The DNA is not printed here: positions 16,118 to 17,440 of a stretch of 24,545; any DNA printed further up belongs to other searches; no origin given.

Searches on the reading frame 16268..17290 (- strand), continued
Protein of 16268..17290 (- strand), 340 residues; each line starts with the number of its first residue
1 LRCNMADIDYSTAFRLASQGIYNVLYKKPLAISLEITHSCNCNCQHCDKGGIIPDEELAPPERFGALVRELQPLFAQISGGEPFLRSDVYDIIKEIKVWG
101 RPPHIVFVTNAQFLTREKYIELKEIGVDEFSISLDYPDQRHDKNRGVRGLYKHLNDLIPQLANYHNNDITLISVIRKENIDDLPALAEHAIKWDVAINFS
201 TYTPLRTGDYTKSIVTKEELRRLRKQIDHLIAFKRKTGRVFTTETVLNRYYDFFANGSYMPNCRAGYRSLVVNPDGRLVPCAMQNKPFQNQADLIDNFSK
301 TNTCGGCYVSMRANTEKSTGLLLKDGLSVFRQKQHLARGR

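Call 66: search_protein_families(library=ncbifam, proteins=[P0225, P0229, P0232, P0236, P0258, P0213, P0244], max_evalue=1e-10)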
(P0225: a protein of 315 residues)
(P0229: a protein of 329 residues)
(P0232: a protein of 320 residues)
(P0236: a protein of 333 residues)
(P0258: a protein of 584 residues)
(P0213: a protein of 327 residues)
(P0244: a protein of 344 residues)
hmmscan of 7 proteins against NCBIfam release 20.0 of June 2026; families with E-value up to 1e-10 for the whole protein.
P0225 (315 aa): 20 families
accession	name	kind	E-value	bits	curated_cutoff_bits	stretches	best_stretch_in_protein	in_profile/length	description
TIGR03961.1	rSAM_PTO1314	hypoth_equivalog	2e-23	83.3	306.05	1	16-263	15-258/332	PTO1314 family radical SAM protein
TIGR04545.1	rSAM_ahbD_hemeb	equivalog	1.7e-21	77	500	1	25-187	2-170/339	heme b synthase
TIGR02668.1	moaA_archaeal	equivalog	5.2e-21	74.9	325.25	1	27-282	14-280/303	GTP 3',8-cyclase MoaA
TIGR04053.2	TIGR04053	equivalog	9.4e-17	61.3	395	1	20-186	5-180/366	TIGR04053 family radical SAM/SPASM domain-containing protein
NF001199.0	PRK00164.2-1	equivalog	1.7e-16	60.3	231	1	27-272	16-272/308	GTP 3',8-cyclase MoaA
TIGR02666.1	moaA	equivalog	7.1e-16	58.1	284.05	1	28-200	15-200/336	GTP 3',8-cyclase MoaA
TIGR02109.1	PQQ_syn_pqqE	equivalog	7.3e-16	58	381.35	1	20-283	4-274/358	pyrroloquinoline quinone biosynthesis protein PqqE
TIGR04054.1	rSAM_NirJ1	equivalog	1.9e-15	56.4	650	1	25-181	38-199/387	putative heme d1 biosynthesis radical SAM protein NirJ1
TIGR04055.1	rSAM_NirJ2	equivalog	2.5e-15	56.9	500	1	28-269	5-256/326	putative heme d1 biosynthesis radical SAM protein NirJ2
TIGR04347.1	pseudo_SAM_Halo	equivalog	3e-15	56.4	525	1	25-184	40-204/390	TIGR04347 family pseudo-SAM/SPASM protein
TIGR04051.1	rSAM_NirJ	equivalog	7.7e-15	54.7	515.45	1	29-182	8-166/354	heme d1 biosynthesis radical SAM protein NirJ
TIGR04133.1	rSAM_w_lipo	hypoth_equivalog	1.1e-14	54.2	425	1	51-229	56-240/350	TIGR04133 family radical SAM/SPASM protein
TIGR04546.1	rSAM_ahbC_deAc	equivalog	3.5e-14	52.4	650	1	21-181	38-202/390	12,18-didecarboxysiroheme deacetylase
TIGR03962.1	mycofact_rSAM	equivalog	1.5e-13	50.7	265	1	19-267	8-259/339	mycofactocin radical SAM maturase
TIGR04317.1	W_rSAM_matur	equivalog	2.1e-13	50.2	380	1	27-236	8-234/349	tungsten cofactor oxidoreductase radical SAM maturase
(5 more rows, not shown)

P0229 (329 aa): 25 families
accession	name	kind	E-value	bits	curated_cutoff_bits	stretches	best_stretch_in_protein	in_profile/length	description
TIGR02666.1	moaA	equivalog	6.9e-26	91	284.05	1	34-262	7-252/336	GTP 3',8-cyclase MoaA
TIGR02668.1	moaA_archaeal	equivalog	5.4e-25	88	325.25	1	33-283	6-265/303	GTP 3',8-cyclase MoaA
NF001199.0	PRK00164.2-1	equivalog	9.6e-23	80.8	231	1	31-283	6-267/308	GTP 3',8-cyclase MoaA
TIGR03961.1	rSAM_PTO1314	hypoth_equivalog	1.5e-22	80.4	306.05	1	44-285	30-265/332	PTO1314 family radical SAM protein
TIGR02109.1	PQQ_syn_pqqE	equivalog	1.8e-19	69.9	381.35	1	37-287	7-261/358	pyrroloquinoline quinone biosynthesis protein PqqE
TIGR04545.1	rSAM_ahbD_hemeb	equivalog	3.2e-19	69.6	500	1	42-215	5-182/339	heme b synthase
TIGR04055.1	rSAM_NirJ2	equivalog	2.9e-17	63.2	500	1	42-287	5-258/326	putative heme d1 biosynthesis radical SAM protein NirJ2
TIGR04053.2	TIGR04053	equivalog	5.8e-17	62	395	1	41-230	12-210/366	TIGR04053 family radical SAM/SPASM domain-containing protein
TIGR04133.1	rSAM_w_lipo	hypoth_equivalog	2.2e-14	53.1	425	1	36-285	23-281/350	TIGR04133 family radical SAM/SPASM protein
TIGR04054.1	rSAM_NirJ1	equivalog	2.4e-14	52.8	650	1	42-234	41-236/387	putative heme d1 biosynthesis radical SAM protein NirJ1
TIGR04347.1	pseudo_SAM_Halo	equivalog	3.2e-14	53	525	1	42-200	43-205/390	TIGR04347 family pseudo-SAM/SPASM protein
TIGR03913.1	rad_SAM_trio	equivalog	1.8e-13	49.7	591.75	1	36-188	18-173/477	GDL motif peptide-associated radical SAM/SPASM maturase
TIGR04546.1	rSAM_ahbC_deAc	equivalog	4e-13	48.9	650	1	42-222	44-227/390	12,18-didecarboxysiroheme deacetylase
TIGR04317.1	W_rSAM_matur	equivalog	4.7e-13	49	380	1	38-208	5-186/349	tungsten cofactor oxidoreductase radical SAM maturase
TIGR04103.1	rSAM_nif11_3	equivalog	4.9e-13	48.5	725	0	38-243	6-207/412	nif11-class peptide radical SAM maturase 3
TIGR04466.1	rSAM_BlsE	equivalog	6.6e-12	45.5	400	1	41-192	7-160/327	cytosylglucuronate decarboxylase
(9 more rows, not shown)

P0232 (320 aa): 26 families (the best 25 are shown)
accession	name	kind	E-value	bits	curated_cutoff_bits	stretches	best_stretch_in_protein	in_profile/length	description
TIGR02666.1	moaA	equivalog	8.8e-23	80.8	284.05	1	26-233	12-228/336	GTP 3',8-cyclase MoaA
TIGR03961.1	rSAM_PTO1314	hypoth_equivalog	1.2e-22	80.7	306.05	1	23-246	22-239/332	PTO1314 family radical SAM protein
TIGR02668.1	moaA_archaeal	equivalog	1e-21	77.2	325.25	1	21-272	6-266/303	GTP 3',8-cyclase MoaA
NF001199.0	PRK00164.2-1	equivalog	1.6e-20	73.5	231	1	26-271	14-267/308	GTP 3',8-cyclase MoaA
TIGR04055.1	rSAM_NirJ2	equivalog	9.7e-20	71.3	500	1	26-276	2-259/326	putative heme d1 biosynthesis radical SAM protein NirJ2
TIGR02109.1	PQQ_syn_pqqE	equivalog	7.6e-19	67.9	381.35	1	20-272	3-258/358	pyrroloquinoline quinone biosynthesis protein PqqE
TIGR04053.2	TIGR04053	equivalog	9.1e-19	67.9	395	1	22-188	6-179/366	TIGR04053 family radical SAM/SPASM domain-containing protein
TIGR04546.1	rSAM_ahbC_deAc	equivalog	1.4e-18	66.8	650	1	22-179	38-196/390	12,18-didecarboxysiroheme deacetylase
TIGR04054.1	rSAM_NirJ1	equivalog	7.6e-18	64.3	650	1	25-144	37-161/387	putative heme d1 biosynthesis radical SAM protein NirJ1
TIGR04347.1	pseudo_SAM_Halo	equivalog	1.4e-17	64.1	525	1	22-143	37-162/390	TIGR04347 family pseudo-SAM/SPASM protein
TIGR04545.1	rSAM_ahbD_hemeb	equivalog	1.8e-17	63.8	500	1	25-188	1-168/339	heme b synthase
TIGR04133.1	rSAM_w_lipo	hypoth_equivalog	5.3e-17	61.8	425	1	28-224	28-234/350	TIGR04133 family radical SAM/SPASM protein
TIGR04051.1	rSAM_NirJ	equivalog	1.9e-16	60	515.45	1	29-180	7-161/354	heme d1 biosynthesis radical SAM protein NirJ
NF045646.2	rSAM_Se_TrsS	equivalog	2.1e-16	59.5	490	1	26-188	88-257/441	radical SAM (seleno)protein TrsS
TIGR04317.1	W_rSAM_matur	equivalog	2.4e-16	59.8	380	1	26-210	6-200/349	tungsten cofactor oxidoreductase radical SAM maturase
TIGR04466.1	rSAM_BlsE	equivalog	4.7e-13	49.3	400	1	27-146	6-128/327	cytosylglucuronate decarboxylase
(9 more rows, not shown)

P0236 (333 aa): 24 families
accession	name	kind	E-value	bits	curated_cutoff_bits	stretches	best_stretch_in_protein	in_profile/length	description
TIGR03961.1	rSAM_PTO1314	hypoth_equivalog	9.7e-23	81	306.05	1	35-311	29-308/332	PTO1314 family radical SAM protein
TIGR02668.1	moaA_archaeal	equivalog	4.3e-22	78.5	325.25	1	31-275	12-265/303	GTP 3',8-cyclase MoaA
TIGR02666.1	moaA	equivalog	4.6e-22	78.4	284.05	1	31-234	12-232/336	GTP 3',8-cyclase MoaA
TIGR02109.1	PQQ_syn_pqqE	equivalog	5.8e-20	71.5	381.35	1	27-308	5-292/358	pyrroloquinoline quinone biosynthesis protein PqqE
NF001199.0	PRK00164.2-1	equivalog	1.1e-19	70.7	231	1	32-275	15-267/308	GTP 3',8-cyclase MoaA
TIGR04545.1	rSAM_ahbD_hemeb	equivalog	7.5e-18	65.1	500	1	30-190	1-166/339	heme b synthase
NF045646.2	rSAM_Se_TrsS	equivalog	9.1e-18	64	490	1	31-192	88-257/441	radical SAM (seleno)protein TrsS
NF045702.1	rSAM_GDGT_ether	equivalog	3.8e-16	58.8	450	1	29-188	86-255/486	tetraether lipid synthase Tes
NF038283.1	viperin_w_prok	equivalog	6.4e-16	58.3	180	1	29-179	2-170/281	viperin family antiviral radical SAM protein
TIGR04055.1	rSAM_NirJ2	equivalog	1.4e-15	57.6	500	1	31-282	2-261/326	putative heme d1 biosynthesis radical SAM protein NirJ2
TIGR04133.1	rSAM_w_lipo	hypoth_equivalog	1.2e-14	54.1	425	1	26-291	21-295/350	TIGR04133 family radical SAM/SPASM protein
TIGR04546.1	rSAM_ahbC_deAc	equivalog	1.3e-14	53.8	650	1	27-189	38-203/390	12,18-didecarboxysiroheme deacetylase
TIGR04317.1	W_rSAM_matur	equivalog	4.3e-14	52.4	380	1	28-277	3-257/349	tungsten cofactor oxidoreductase radical SAM maturase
TIGR04054.1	rSAM_NirJ1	equivalog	6.7e-14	51.3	650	1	23-191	30-202/387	putative heme d1 biosynthesis radical SAM protein NirJ1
TIGR04347.1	pseudo_SAM_Halo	equivalog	7.4e-14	51.8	525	1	26-183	36-199/390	TIGR04347 family pseudo-SAM/SPASM protein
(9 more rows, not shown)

P0258 (584 aa): 23 families
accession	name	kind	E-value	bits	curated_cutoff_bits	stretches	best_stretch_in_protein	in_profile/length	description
NF041135.1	IPPtranDIPPsyn_Thcocales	equivalog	9.1e-36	123.7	580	1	4-235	2-217/419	bifunctional L-myo-inositol-1-phosphate cytidylyltransferase/CDP-L-myo-inositol myo-inositolphosphotransferase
TIGR03992.1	Arch_glmU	subfamily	6.5e-28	97.7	292.1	1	4-238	2-231/393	bifunctional sugar-1-phosphate nucleotidylyltransferase/acetyltransferase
NF041313.1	UDPGP_AglF_Halo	equivalog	2.2e-25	89.5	400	1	5-234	3-233/234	UTP--glucose-1-phosphate uridylyltransferase AglF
TIGR03961.1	rSAM_PTO1314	hypoth_equivalog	2.3e-17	63.3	306.05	1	288-523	32-259/332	PTO1314 family radical SAM protein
TIGR01208.1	rmlA_long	equivalog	2.5e-17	62.8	320.25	1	5-237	2-236/353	glucose-1-phosphate thymidylyltransferase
TIGR02666.1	moaA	equivalog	3.9e-16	58.9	284.05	1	279-450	10-193/336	GTP 3',8-cyclase MoaA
TIGR02668.1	moaA_archaeal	equivalog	4.9e-15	55.3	325.25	1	281-532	12-271/303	GTP 3',8-cyclase MoaA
NF045761.1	NAMPUrTaseMurU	equivalog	8.1e-15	55.3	250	1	5-233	3-225/226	N-acetylmuramate alpha-1-phosphate uridylyltransferase MurU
TIGR04303.1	GeoRSP_rSAM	equivalog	3.2e-14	53.2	400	1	277-453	3-181/325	GeoRSP system radical SAM/SPASM protein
TIGR04053.2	TIGR04053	equivalog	6.3e-14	52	395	1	276-457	5-192/366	TIGR04053 family radical SAM/SPASM domain-containing protein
TIGR04545.1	rSAM_ahbD_hemeb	equivalog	1e-13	51.5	500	1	282-443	3-168/339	heme b synthase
TIGR04250.1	SCM_rSAM_ScmE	equivalog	3.2e-13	49.3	400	1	278-455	2-183/358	SynChlorMet cassette radical SAM/SPASM protein ScmE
NF052502.1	man1P_GTase_Rv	exception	3.4e-13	49.2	440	1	5-185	3-182/352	mannose-1-phosphate guanylyltransferase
NF001199.0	PRK00164.2-1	equivalog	4.8e-13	48.9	231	1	281-526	14-267/308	GTP 3',8-cyclase MoaA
TIGR04347.1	pseudo_SAM_Halo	equivalog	2.6e-12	46.7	525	1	321-443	87-205/390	TIGR04347 family pseudo-SAM/SPASM protein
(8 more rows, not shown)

P0213 (327 aa): 20 families
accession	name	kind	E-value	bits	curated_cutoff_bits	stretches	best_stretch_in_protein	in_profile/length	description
TIGR04545.1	rSAM_ahbD_hemeb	equivalog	5.5e-18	65.5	500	1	28-230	2-206/339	heme b synthase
TIGR02666.1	moaA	equivalog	1.2e-17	63.9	284.05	1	32-306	16-307/336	GTP 3',8-cyclase MoaA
TIGR04053.2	TIGR04053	equivalog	2.7e-17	63.1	395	1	23-218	5-206/366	TIGR04053 family radical SAM/SPASM domain-containing protein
TIGR02668.1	moaA_archaeal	equivalog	3.6e-17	62.3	325.25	1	29-305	13-295/303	GTP 3',8-cyclase MoaA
TIGR04055.1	rSAM_NirJ2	equivalog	7e-17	61.9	500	1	28-283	2-262/326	putative heme d1 biosynthesis radical SAM protein NirJ2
NF001199.0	PRK00164.2-1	equivalog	1e-16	61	231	1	30-300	16-292/308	GTP 3',8-cyclase MoaA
TIGR03961.1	rSAM_PTO1314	hypoth_equivalog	1.9e-16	60.3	306.05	1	21-286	18-273/332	PTO1314 family radical SAM protein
TIGR04133.1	rSAM_w_lipo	hypoth_equivalog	2.7e-16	59.4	425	1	27-192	25-196/350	TIGR04133 family radical SAM/SPASM protein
NF045646.2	rSAM_Se_TrsS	equivalog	9.5e-16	57.4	490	1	26-192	86-258/441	radical SAM (seleno)protein TrsS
NF045702.1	rSAM_GDGT_ether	equivalog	1.5e-15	56.8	450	1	29-187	89-255/486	tetraether lipid synthase Tes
TIGR04546.1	rSAM_ahbC_deAc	equivalog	2.6e-15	56.1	650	1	23-231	36-245/390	12,18-didecarboxysiroheme deacetylase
TIGR02109.1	PQQ_syn_pqqE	equivalog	6.3e-15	55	381.35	1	23-188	4-172/358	pyrroloquinoline quinone biosynthesis protein PqqE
TIGR04317.1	W_rSAM_matur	equivalog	2.7e-14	53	380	1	28-195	6-182/349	tungsten cofactor oxidoreductase radical SAM maturase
TIGR04054.1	rSAM_NirJ1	equivalog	4.6e-14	51.8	650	1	18-190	28-202/387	putative heme d1 biosynthesis radical SAM protein NirJ1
TIGR03962.1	mycofact_rSAM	equivalog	2.5e-13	49.9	265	1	24-196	10-184/339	mycofactocin radical SAM maturase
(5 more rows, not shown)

P0244 (344 aa): 10 families
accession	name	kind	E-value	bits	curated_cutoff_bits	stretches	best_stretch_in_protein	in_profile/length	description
TIGR03961.1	rSAM_PTO1314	hypoth_equivalog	6.5e-20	71.7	306.05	1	33-252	27-231/332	PTO1314 family radical SAM protein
TIGR02668.1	moaA_archaeal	equivalog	6.6e-18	64.7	325.25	1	35-284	16-265/303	GTP 3',8-cyclase MoaA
TIGR02666.1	moaA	equivalog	1.5e-15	57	284.05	1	36-234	17-220/336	GTP 3',8-cyclase MoaA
NF001199.0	PRK00164.2-1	equivalog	4.3e-14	52.4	231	1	35-284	18-267/308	GTP 3',8-cyclase MoaA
TIGR02109.1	PQQ_syn_pqqE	equivalog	3e-13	49.5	381.35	1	26-286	4-259/358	pyrroloquinoline quinone biosynthesis protein PqqE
TIGR04347.1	pseudo_SAM_Halo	equivalog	1.5e-11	44.2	525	1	35-244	44-252/390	TIGR04347 family pseudo-SAM/SPASM protein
TIGR03470.1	HpnH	equivalog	2.5e-11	43.2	225.05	1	16-267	12-255/318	adenosyl-hopene transferase HpnH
TIGR04054.1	rSAM_NirJ1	equivalog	6.8e-11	41.4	650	1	35-153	42-161/387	putative heme d1 biosynthesis radical SAM protein NirJ1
TIGR04053.2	TIGR04053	equivalog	7.5e-11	41.9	395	0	27-181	6-166/366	TIGR04053 family radical SAM/SPASM domain-containing protein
TIGR04133.1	rSAM_w_lipo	hypoth_equivalog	8.9e-11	41.3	425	0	35-241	30-235/350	TIGR04133 family radical SAM/SPASM protein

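Call 68: find_encoding_contigs(protein=P0100, flank=5000, max_places=1)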
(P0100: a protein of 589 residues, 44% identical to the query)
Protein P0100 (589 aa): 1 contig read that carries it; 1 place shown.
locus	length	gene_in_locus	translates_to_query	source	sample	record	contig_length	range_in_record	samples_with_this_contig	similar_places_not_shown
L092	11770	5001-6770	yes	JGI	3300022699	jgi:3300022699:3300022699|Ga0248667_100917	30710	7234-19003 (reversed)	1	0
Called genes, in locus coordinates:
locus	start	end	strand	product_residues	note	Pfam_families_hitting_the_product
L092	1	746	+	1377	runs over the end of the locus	PF13860:FlgD_ig, PF18962:Por_Secre_tail (weak)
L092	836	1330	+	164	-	-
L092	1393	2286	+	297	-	-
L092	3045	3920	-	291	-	PF00892:EamA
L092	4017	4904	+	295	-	PF00892:EamA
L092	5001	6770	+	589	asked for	PF09335:VTT_dom, PF04055:Radical_SAM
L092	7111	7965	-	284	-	PF00140:Sigma70_r1_2, PF04542:Sigma70_r2, PF04539:Sigma70_r3, PF04545:Sigma70_r4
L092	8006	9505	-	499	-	PF00089:Trypsin, PF13365:Trypsin_2, PF00595:PDZ (faint), PF13180:PDZ_2, PF04495:GRASP55_65 (faint), PF17820:PDZ_6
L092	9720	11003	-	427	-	PF00571:CBS (weak), PF03471:CorC_HlyC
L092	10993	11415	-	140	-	PF02130:YbeY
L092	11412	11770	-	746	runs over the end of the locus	PF07697:7TMR-HDED, PF07698:7TM-7TMR_HD, PF01966:HD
